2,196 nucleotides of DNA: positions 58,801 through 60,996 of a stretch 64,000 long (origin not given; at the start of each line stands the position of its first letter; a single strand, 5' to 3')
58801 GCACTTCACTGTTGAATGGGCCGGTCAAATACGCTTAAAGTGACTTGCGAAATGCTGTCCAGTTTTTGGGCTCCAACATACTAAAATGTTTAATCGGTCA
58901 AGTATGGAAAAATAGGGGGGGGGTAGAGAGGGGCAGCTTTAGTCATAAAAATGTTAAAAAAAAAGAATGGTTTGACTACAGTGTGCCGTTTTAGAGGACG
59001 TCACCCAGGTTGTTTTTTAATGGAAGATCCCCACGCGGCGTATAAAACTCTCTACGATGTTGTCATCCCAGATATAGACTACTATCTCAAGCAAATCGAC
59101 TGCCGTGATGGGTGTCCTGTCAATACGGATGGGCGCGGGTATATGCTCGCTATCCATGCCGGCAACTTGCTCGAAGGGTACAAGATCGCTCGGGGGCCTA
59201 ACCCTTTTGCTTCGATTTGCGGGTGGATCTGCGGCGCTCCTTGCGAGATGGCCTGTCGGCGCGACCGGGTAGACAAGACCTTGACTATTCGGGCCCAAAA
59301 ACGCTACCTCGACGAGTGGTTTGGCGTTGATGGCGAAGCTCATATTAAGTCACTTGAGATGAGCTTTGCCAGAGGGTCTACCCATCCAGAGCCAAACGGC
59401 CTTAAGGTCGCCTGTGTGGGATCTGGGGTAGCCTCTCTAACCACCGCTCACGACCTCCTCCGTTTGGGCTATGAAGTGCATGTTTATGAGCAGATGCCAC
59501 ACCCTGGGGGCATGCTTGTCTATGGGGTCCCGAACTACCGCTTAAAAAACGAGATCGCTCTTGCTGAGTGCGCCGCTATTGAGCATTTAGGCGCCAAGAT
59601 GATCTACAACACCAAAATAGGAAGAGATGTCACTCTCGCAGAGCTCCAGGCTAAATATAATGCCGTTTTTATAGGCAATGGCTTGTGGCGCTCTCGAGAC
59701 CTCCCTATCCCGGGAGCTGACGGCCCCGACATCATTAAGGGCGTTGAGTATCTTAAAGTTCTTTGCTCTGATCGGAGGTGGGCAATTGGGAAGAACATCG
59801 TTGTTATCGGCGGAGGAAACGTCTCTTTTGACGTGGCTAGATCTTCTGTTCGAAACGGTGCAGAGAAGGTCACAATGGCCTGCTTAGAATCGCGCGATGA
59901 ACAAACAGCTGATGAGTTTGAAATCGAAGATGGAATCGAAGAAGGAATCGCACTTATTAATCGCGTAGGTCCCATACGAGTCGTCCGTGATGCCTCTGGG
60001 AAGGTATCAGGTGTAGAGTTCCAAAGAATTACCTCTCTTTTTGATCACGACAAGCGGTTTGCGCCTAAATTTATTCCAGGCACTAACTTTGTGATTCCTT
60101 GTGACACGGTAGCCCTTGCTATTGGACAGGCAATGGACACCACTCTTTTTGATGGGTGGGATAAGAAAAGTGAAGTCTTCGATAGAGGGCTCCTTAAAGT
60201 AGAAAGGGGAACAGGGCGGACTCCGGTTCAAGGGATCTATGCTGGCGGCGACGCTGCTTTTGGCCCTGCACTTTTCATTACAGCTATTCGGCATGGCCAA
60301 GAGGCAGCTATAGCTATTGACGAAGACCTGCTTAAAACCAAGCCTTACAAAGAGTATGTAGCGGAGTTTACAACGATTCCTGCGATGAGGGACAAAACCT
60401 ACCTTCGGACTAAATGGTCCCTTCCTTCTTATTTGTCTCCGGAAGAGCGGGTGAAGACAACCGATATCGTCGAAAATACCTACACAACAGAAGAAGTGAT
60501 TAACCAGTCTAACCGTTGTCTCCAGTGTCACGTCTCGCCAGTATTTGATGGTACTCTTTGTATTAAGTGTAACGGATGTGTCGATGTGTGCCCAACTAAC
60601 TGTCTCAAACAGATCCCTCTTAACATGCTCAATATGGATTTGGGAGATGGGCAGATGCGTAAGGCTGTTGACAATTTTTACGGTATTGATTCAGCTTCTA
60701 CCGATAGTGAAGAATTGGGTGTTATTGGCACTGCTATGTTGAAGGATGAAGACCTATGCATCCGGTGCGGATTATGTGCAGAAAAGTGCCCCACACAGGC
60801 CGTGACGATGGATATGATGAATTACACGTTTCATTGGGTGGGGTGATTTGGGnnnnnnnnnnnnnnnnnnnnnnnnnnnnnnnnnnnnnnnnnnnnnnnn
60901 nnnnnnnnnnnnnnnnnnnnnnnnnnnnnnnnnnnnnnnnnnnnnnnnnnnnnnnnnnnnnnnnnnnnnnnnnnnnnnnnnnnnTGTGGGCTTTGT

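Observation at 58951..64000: Rieske/cytochrome b/cytochrome c cluster preceded by a GltD-like NAD(P)H flavo-iron-sulfur protein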

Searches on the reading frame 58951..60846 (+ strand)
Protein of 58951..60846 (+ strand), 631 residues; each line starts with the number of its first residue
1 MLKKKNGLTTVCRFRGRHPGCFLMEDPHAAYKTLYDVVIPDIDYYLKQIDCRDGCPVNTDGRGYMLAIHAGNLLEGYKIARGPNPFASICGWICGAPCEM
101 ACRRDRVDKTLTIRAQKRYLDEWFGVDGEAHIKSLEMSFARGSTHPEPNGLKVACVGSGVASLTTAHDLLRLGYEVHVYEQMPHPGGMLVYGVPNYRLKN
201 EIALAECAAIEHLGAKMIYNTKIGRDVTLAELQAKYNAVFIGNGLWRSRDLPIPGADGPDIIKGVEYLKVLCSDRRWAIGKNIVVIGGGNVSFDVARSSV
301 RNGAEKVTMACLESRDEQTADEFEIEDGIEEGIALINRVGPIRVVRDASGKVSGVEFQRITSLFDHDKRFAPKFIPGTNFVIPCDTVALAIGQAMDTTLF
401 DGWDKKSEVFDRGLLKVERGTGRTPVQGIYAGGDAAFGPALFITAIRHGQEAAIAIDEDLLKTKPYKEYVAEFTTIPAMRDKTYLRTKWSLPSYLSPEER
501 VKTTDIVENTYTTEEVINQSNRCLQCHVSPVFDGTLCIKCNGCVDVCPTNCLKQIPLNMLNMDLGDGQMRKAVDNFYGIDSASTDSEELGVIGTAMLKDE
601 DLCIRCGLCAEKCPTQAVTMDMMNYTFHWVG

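Call 9: search_protein_families(library=pfam, proteins=[window:58951-60846:+], max_evalue=0.01)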
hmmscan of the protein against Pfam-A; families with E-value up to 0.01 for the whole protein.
window:58951-60846:+ (631 aa): 15 families
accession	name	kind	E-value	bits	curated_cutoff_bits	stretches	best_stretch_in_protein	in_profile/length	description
PF07992.20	Pyr_redox_2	-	3.7e-22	79.5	26.1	1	152-449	2-291/291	Pyridine nucleotide-disulphide oxidoreductase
PF14691.11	Fer4_20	-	3e-14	53.2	25.8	1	48-124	29-108/113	Dihydroprymidine dehydrogenase domain II, 4Fe-4S cluster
PF00037.32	Fer4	-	2.4e-10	40.2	21.1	2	598-618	3-23/24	4Fe-4S binding domain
PF13237.11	Fer4_10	-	1e-07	32.2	25.5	2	596-621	2-29/53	4Fe-4S dicluster domain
PF00070.33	Pyr_redox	-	1.2e-06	29.4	22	0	152-186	1-35/82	Pyridine nucleotide-disulphide oxidoreductase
PF13450.12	NAD_binding_8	-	1.4e-06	28.9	21.9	1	156-188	2-34/68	NAD(P)-binding Rossmann-like domain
PF12837.12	Fer4_6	-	1.6e-06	28.2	25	2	599-617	5-23/24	4Fe-4S binding domain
PF12838.12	Fer4_7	-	2.2e-06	28.4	27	2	537-617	2-52/52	4Fe-4S dicluster domain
PF13738.12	Pyr_redox_3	-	4.6e-05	23.3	30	1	262-432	143-304/305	Pyridine nucleotide-disulphide oxidoreductase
PF13484.11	Fer4_16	-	0.00011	23.4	30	2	603-621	2-20/66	4Fe-4S double cluster binding domain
PF13187.11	Fer4_9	-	0.00015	22.1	27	1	601-617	35-51/52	4Fe-4S dicluster domain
PF01266.30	DAO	-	0.00033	20.7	27.9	1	153-186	2-35/353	FAD dependent oxidoreductase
PF12797.12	Fer4_2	-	0.00048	20.4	24.5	1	595-615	2-22/22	4Fe-4S binding domain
PF13241.12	NAD_binding_7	-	0.0021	19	22.1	0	280-316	7-41/104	Putative NAD(P)-binding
PF14697.11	Fer4_21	-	0.0026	18.3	35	1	599-620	4-59/59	4Fe-4S dicluster domain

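Call 10: search_protein_families(library=ncbifam, proteins=[window:58951-60846:+], max_evalue=0.01)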
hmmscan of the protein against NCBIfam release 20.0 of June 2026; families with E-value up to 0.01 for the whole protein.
window:58951-60846:+ (631 aa): 86 families (the best 25 are shown)
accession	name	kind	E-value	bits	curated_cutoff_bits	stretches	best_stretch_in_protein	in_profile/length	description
NF009410.0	PRK12771.1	subfamily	3.8e-114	382.3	516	1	46-622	45-564/566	NAD(P)-binding protein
NF010590.0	PRK13984.1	equivalog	6.3e-90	302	946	1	51-462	198-608/611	putative oxidoreductase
NF009454.0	PRK12814.1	equivalog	6.9e-87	292.3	916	1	50-533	103-579/657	putative NADPH-dependent glutamate synthase small subunit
TIGR01316.1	gltA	equivalog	4.3e-77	259.8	471.75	1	50-458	37-447/449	NADPH-dependent glutamate synthase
NF009414.0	PRK12778.1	equivalog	6.6e-72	242.9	1103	1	48-461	336-750/752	bifunctional dihydroorotate dehydrogenase B NAD binding subunit/NADPH-dependent glutamate synthase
NF009409.0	PRK12770.1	subfamily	7e-58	196.4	343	1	137-463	4-353/360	putative glutamate synthase subunit beta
TIGR01318.1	gltD_gamma_fam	subfamily_domain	4.1e-55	187.2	482.95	1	50-456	49-461/467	glutamate synthase, small subunit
TIGR03315.1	Se_ygfK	equivalog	3.9e-54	183.5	835.3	1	50-550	446-900/1012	putative selenate reductase subunit YgfK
TIGR01317.1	GOGAT_sm_gam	subfamily_domain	8.8e-50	169.9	447.7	1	54-462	57-480/485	glutamate synthase small subunit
NF009408.0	PRK12769.1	equivalog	1.4e-49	168.8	1003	1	51-459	236-650/659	formate-dependent uric acid utilization protein AegA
NF009451.0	PRK12809.1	equivalog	1.6e-42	145.6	1154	1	45-455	213-629/639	formate-dependent uric acid utilization protein YgfT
NF009415.0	PRK12779.1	equivalog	4.5e-40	137.4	1519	1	49-463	208-630/944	putative bifunctional glutamate synthase subunit beta/2-polyprenylphenol hydroxylase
NF009413.0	PRK12775.1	equivalog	2e-39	135.2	1895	1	50-466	340-760/1006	putative trifunctional 2-polyprenylphenol hydroxylase/glutamate synthase subunit beta/ferritin domain-containing protein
NF045663.1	diclust_near_Sec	equivalog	1.4e-35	122.6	530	2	50-248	19-202/759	pyridine nucleotide-disulfide oxidoreductase/dicluster-binding protein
NF045599.1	bili_reduct_long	exception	4.4e-11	41.7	750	1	151-397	382-603/641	bilirubin reductase, long form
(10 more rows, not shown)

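Call 11: search_solved_structures(query=window:58951-60846:+, max_evalue=0.00001)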
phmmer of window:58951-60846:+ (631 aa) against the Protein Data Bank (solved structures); distinct sequences matched with E-value up to 0.00001: 17.
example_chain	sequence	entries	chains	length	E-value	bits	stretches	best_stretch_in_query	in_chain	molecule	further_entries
9bov_A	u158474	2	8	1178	3.8e-78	266.8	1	51-537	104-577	Molybdopterin oxidoreductase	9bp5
8oh5_C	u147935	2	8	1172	1.3e-72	248.5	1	50-536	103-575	Formate dehydrogenase-O, major subunit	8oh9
9n5u_A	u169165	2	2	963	8.7e-69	235.8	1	6-460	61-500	NfnA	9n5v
4ylf_B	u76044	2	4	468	6.8e-66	226.3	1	51-456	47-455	Dihydropyrimidine dehydrogenase subunit A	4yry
5jca_L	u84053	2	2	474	6.9e-58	199.8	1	49-463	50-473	NADH-dependent Ferredoxin:NADP Oxidoreductase (NfnI) subunit alpha | NADH-dependent Ferredoxin:NADP Oxidoreductase subunit alpha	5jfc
5vj7_A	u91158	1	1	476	3.2e-57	197.6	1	49-462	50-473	Oxidoreductase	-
6s6s_G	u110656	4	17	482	1.7e-48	168.8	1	51-456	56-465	Glutamate synthase [NADPH] small chain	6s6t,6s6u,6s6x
2vdc_G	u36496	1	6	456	2.1e-48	168.5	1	51-456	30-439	GLUTAMATE SYNTHASE [NADPH] SMALL CHAIN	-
7mfm_I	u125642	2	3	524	2.2e-34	122.2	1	53-461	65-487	Glutamate synthase (NADPH) small chain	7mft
7m31_A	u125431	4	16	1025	1.7e-19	73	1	49-453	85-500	Dihydropyrimidine dehydrogenase [NADP(+)]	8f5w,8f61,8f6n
1gt8_A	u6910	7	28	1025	1.7e-19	73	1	49-453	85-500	DIHYDROPYRIMIDINE DEHYDROGENASE | Dihydropyrimidine dehydrogenase [NADP(+)]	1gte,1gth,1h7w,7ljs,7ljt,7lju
1h7x_A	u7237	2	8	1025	1.7e-19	73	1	49-453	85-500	DIHYDROPYRIMIDINE DEHYDROGENASE | Dihydropyrimidine dehydrogenase [NADP(+)]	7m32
1cjc_A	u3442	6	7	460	2.1e-10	43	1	152-298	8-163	PROTEIN (ADRENODOXIN REDUCTASE) | ADRENODOXIN REDUCTASE | NADPH:ADRENODOXIN OXIDOREDUCTASE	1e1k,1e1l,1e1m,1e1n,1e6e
5t5i_F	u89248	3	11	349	6.8e-10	41.3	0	584-619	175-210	Tungsten formylmethanofuran dehydrogenase subunit fwdF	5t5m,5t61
9sw6_H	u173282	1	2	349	7e-09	37.9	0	587-620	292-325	Tungsten formylmethanofuran dehydrogenase, subunit F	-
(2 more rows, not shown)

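Call 14: find_homologous_proteins(query=window:58951-60846:+, max_evalue=1e-20)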
Query window:58951-60846:+ (631 aa): 4182 proteins with E <= 1e-20 among 8000 candidates; the best 120 are listed.
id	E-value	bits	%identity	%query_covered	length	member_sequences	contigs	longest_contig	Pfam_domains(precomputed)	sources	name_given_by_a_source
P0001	0.0e+0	1490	100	100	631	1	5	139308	PF13450.13,PF14691.12,PF07992.21,PF12837.13,PF00070.34,PF00037.33,PF12838.13,PF13237.12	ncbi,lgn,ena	-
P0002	0.0e+0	1114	75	96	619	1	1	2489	PF14691.12,PF07992.21,PF12837.13,PF00070.34,PF00037.33,PF13484.12,PF12838.13,PF13237.12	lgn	-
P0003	0.0e+0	1114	76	95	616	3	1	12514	PF13241.13,PF13450.13,PF14691.12,PF07992.21,PF12837.13,PF00070.34,PF00037.33,PF13484.12,PF12838.13,PF13237.12,PF13187.12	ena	-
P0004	0.0e+0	1113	76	96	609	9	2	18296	PF13450.13,PF14691.12,PF07992.21,PF12837.13,PF00070.34,PF00037.33,PF13484.12,PF12838.13,PF13237.12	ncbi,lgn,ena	-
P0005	0.0e+0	1112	75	96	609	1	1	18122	PF13450.13,PF14691.12,PF07992.21,PF12837.13,PF00070.34,PF00037.33,PF13484.12,PF12838.13,PF13237.12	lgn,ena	-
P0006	0.0e+0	1111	76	96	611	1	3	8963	PF14691.12,PF07992.21,PF12837.13,PF00070.34,PF00037.33,PF13484.12,PF12838.13,PF13237.12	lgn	-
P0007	0.0e+0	1109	75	96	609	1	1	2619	PF13241.13,PF13450.13,PF07992.21,PF12837.13,PF00070.34,PF13484.12,PF12838.13,PF14691.12,PF00037.33,PF13738.13,PF13237.12,PF13187.12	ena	-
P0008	0.0e+0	1109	76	96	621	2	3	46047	PF13450.13,PF07992.21,PF12837.13,PF00070.34,PF13484.12,PF12838.13,PF01266.31,PF14691.12,PF00037.33,PF13738.13,PF01262.28,PF13237.12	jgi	jgi:formate dehydrogenase beta subunit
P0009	0.0e+0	1108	75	96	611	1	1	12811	PF13450.13,PF14691.12,PF07992.21,PF12837.13,PF00037.33,PF13484.12,PF12838.13,PF13237.12,PF13187.12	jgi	jgi:formate dehydrogenase (NADP+) beta subunit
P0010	0.0e+0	1104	74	96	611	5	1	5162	PF14691.12,PF07992.21,PF12837.13,PF00070.34,PF00037.33,PF13738.13,PF13484.12,PF12838.13,PF13237.12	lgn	-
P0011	0.0e+0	1103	75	96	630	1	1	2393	PF13450.13,PF14691.12,PF07992.21,PF00070.34,PF00037.33,PF13484.12,PF12838.13,PF13237.12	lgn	-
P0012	0.0e+0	1103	74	96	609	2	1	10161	PF01266.31,PF13450.13,PF14691.12,PF07992.21,PF12837.13,PF00070.34,PF00037.33,PF13484.12,PF12838.13,PF13237.12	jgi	jgi:formate dehydrogenase beta subunit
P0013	0.0e+0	1102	75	95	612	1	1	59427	PF13450.13,PF14691.12,PF07992.21,PF00070.34,PF00037.33,PF12838.13,PF13237.12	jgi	-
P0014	0.0e+0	1102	75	95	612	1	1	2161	PF13450.13,PF14691.12,PF07992.21,PF00070.34,PF00037.33,PF12838.13,PF13237.12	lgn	-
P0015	0.0e+0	1101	76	95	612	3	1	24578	PF14691.12,PF07992.21,PF00070.34,PF00037.33,PF13738.13,PF12838.13,PF13237.12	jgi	-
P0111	0.0e+0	1082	74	96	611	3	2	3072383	PF13450.13,PF14691.12,PF07992.21,PF00070.34,PF00037.33,PF12838.13,PF13237.12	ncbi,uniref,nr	ncbi:putative uncharacterized protein [Parachlamydia acanthamoebae UV-7]|uniref:4Fe-4S ferredoxin-ty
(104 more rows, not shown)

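Call 15: find_encoding_contigs(protein=P0001, flank=10000, max_places=3)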
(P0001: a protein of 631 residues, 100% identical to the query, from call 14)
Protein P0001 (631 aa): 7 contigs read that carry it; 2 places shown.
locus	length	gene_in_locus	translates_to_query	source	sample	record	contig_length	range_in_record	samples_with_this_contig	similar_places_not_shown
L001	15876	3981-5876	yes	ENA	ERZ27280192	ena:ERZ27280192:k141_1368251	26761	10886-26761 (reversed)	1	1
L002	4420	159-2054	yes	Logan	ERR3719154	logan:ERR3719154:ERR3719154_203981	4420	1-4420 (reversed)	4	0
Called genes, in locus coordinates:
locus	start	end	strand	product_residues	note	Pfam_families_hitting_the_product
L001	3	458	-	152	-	?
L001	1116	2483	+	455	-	PF01225:Mur_ligase, PF08245:Mur_ligase_M, PF02875:Mur_ligase_C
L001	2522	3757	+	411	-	PF10555:MraY_sig1 (weak), PF00953:Glycos_transf_4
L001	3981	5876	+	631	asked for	PF12838:Fer4_7 (faint), PF13237:Fer4_10 (faint), PF14691:Fer4_20, PF12837:Fer4_6 (faint), PF00070:Pyr_redox (faint), PF07992:Pyr_redox_2, PF13450:NAD_binding_8 (weak), PF00037:Fer4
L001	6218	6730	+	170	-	PF00355:Rieske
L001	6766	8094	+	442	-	PF00033:Cytochrome_B, PF13631:Cytochrom_B_N_2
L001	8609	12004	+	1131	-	PF14522:Cytochrome_C7 (faint), PF22113:Mtrc-MtrF_II-IV_dom (faint), PF02433:FixO (faint), PF00034:Cytochrom_C (weak), PF13442:Cytochrome_CBB3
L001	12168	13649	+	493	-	PF00115:COX1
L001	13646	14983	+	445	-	PF02433:FixO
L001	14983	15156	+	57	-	-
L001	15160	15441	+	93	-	-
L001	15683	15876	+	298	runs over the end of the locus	-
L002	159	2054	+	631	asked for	PF12838:Fer4_7 (faint), PF13237:Fer4_10 (faint), PF14691:Fer4_20, PF12837:Fer4_6 (faint), PF00070:Pyr_redox (faint), PF07992:Pyr_redox_2, PF13450:NAD_binding_8 (weak), PF00037:Fer4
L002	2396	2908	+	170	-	PF00355:Rieske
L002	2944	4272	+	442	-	PF00033:Cytochrome_B, PF13631:Cytochrom_B_N_2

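Call 16: find_encoding_contigs(protein=P0111, flank=10000, max_places=2)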
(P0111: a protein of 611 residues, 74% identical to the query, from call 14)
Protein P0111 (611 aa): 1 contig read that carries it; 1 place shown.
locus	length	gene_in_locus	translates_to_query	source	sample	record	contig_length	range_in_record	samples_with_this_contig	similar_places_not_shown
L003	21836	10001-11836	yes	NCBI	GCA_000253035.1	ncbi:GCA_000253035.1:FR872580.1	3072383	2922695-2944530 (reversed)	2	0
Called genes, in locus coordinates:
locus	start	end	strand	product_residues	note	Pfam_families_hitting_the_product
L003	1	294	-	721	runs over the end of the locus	PF00580:UvrD-helicase, PF01443:Viral_helicase1 (faint), PF13245:AAA_19, PF13604:AAA_30 (faint), PF13361:UvrD_C, PF13538:UvrD_C_2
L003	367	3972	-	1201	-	PF01619:Pro_dh, PF00171:Aldedh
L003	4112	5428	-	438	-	-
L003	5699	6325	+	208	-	PF13580:SIS_2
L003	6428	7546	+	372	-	PF02606:LpxK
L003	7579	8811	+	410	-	PF00375:SDF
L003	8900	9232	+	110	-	-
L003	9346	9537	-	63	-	-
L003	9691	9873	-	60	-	-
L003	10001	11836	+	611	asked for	PF12838:Fer4_7 (faint), PF13237:Fer4_10 (faint), PF14691:Fer4_20, PF00070:Pyr_redox (faint), PF07992:Pyr_redox_2, PF13450:NAD_binding_8 (faint), PF00037:Fer4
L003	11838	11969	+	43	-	PF03597:FixS (weak)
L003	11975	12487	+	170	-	PF00355:Rieske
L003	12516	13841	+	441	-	PF00033:Cytochrome_B, PF14358:DUF4405 (weak), PF13631:Cytochrom_B_N_2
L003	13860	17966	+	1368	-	PF14522:Cytochrome_C7 (faint), PF00034:Cytochrom_C (weak), PF13442:Cytochrome_CBB3 (weak)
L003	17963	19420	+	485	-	PF00115:COX1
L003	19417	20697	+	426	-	PF02433:FixO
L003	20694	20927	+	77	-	-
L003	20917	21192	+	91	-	-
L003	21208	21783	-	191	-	-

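Call 44: find_related_loci(query=window:58951-60846:+, collection=genome_contigs, flank=10000)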
Query window:58951-60846:+ (631 aa) in genome_contigs; peptide patterns used: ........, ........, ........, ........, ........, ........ (x = any residue, [..] = any of these).
175 stretches matched a pattern; 109 encode a relative of the query (tblastn E <= 1e-3); the best 80 are kept; 80 distinct loci.
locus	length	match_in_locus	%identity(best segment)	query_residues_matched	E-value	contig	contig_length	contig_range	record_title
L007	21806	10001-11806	74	31-631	0e+0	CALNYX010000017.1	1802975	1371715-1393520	MAG: uncultured Chlamydiaceae bacterium isolate LOGT_bin.0132 genome assembly, contig: contig_7838, whole genome shotgun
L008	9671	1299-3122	74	25-631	0e+0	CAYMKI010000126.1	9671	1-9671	MAG TPA_asm: uncultured bacterium isolate SRP296810_co1_95 genome assembly, contig: NODE_9059_length_9671_cov_5.823835,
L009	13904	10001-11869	72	16-631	0e+0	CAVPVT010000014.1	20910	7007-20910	MAG: Parachlamydiales bacterium isolate MFD10064.bin.2.77 genome assembly, contig: contig_112585, whole genome shotgun s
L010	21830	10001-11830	73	23-631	0e+0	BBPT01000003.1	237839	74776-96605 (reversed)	Parachlamydiaceae bacterium HS-T3 DNA, contig: NODE_3, whole genome shotgun sequence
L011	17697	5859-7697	73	23-631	0e+0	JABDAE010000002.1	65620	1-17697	MAG: Chlamydiae bacterium isolate BWOrgHeat_Nextera60_MAG4 3300020636.a:Ga0206944_1002, whole genome shotgun sequence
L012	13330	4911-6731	74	26-631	0e+0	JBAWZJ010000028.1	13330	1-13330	MAG: Parachlamydiaceae bacterium isolate ELA112 MAG112_28, whole genome shotgun sequence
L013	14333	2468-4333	72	12-631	0e+0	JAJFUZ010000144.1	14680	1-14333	MAG: Parachlamydia sp. isolate bin.582 k141_3048288, whole genome shotgun sequence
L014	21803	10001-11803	74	32-631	0e+0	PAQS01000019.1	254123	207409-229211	MAG: Waddliaceae bacterium isolate SP13 MHASMcontig_2682194, whole genome shotgun sequence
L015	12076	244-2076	72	22-631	0e+0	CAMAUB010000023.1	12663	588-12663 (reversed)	MAG: Chlamydia trachomatis isolate MaH-04nov19-12 genome assembly, contig: MaH-04nov19-C12917, whole genome shotgun sequ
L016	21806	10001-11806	73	31-631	0e+0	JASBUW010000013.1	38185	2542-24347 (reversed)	MAG: Parachlamydiaceae bacterium isolate BWSM_84 k141_257678, whole genome shotgun sequence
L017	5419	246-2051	74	31-631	0e+0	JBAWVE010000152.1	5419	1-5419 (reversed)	MAG: Parachlamydiaceae bacterium isolate ELA003 MAG003_152, whole genome shotgun sequence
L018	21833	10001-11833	74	22-631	0e+0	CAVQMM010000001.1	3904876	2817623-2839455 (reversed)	MAG: uncultured Chlamydiae bacterium isolate MFD00082.bin.1.18 genome assembly, contig: contig_1137, whole genome shotgu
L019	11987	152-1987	71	21-631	0e+0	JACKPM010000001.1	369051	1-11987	MAG: Chlamydiales bacterium isolate HK-STAS-VERR_A-1 HK-STAS-VERR_A-1_1, whole genome shotgun sequence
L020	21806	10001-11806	73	30-631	0e+0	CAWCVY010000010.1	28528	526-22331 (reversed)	MAG: uncultured Chlamydiae bacterium isolate MFD01633.bin.3.44 genome assembly, contig: contig_112974, whole genome shot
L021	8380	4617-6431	73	28-631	0e+0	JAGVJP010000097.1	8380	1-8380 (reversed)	MAG: Parachlamydiales bacterium isolate SW_11 c_000000015142, whole genome shotgun sequence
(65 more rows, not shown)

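Call 49: search_protein_representatives(protein=window:58951-60846:+)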
Query: 631 residues. Proteins with E-value up to 0.001 (for the whole library): 16368; up to 1e-10: 8283; up to 1e-30: 2696. The best 150 are listed.
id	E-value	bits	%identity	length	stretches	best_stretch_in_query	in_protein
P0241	0.0e+00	1052.1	72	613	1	30-631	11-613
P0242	2.3e-151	521.9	45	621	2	294-625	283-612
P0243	6.5e-147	507.2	45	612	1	32-625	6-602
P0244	1.3e-146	506.2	44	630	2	36-302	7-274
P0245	4.0e-146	504.6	45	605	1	35-622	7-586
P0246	2.1e-144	498.9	44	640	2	34-306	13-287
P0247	8.6e-142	490.3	44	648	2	149-630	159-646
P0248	5.8e-141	487.6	44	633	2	37-306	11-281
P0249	2.3e-136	472.4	44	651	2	39-316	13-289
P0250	1.8e-135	469.4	45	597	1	34-623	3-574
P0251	7.5e-134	464.1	44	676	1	18-624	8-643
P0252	5.7e-132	457.9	42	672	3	291-625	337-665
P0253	1.6e-130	453.1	42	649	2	293-624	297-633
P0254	3.7e-129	448.6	42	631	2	140-625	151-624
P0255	1.0e-126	440.5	42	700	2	307-622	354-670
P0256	2.4e-126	439.3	41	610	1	34-629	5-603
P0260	7.3e-122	424.5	40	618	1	33-622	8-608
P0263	1.9e-119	416.5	40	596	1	34-623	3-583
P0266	3.8e-115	402.3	39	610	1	32-624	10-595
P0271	8.9e-111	387.8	38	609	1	41-624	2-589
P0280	2.4e-103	363.3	38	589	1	34-628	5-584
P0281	1.6e-101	357.3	36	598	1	35-624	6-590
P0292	2.8e-98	346.6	36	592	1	33-623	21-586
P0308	2.5e-87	310.4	37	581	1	35-625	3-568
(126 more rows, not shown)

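Call 50: find_encoding_contigs(protein=P0242, flank=8000, max_places=2)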
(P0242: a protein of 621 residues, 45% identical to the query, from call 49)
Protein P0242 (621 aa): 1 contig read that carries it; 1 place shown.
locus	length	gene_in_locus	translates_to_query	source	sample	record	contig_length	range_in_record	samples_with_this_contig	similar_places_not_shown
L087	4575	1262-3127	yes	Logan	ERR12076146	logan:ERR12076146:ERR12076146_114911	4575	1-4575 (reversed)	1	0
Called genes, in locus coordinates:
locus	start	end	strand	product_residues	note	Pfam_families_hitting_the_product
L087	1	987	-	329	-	?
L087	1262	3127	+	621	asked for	PF13237:Fer4_10 (faint), PF14691:Fer4_20, PF07992:Pyr_redox_2, PF01266:DAO, PF13450:NAD_binding_8, PF07992:Pyr_redox_2, PF12838:Fer4_7 (weak), PF00037:Fer4 (weak), +5 more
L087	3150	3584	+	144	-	-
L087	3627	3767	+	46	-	PF03597:FixS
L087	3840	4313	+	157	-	PF00355:Rieske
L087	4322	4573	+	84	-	?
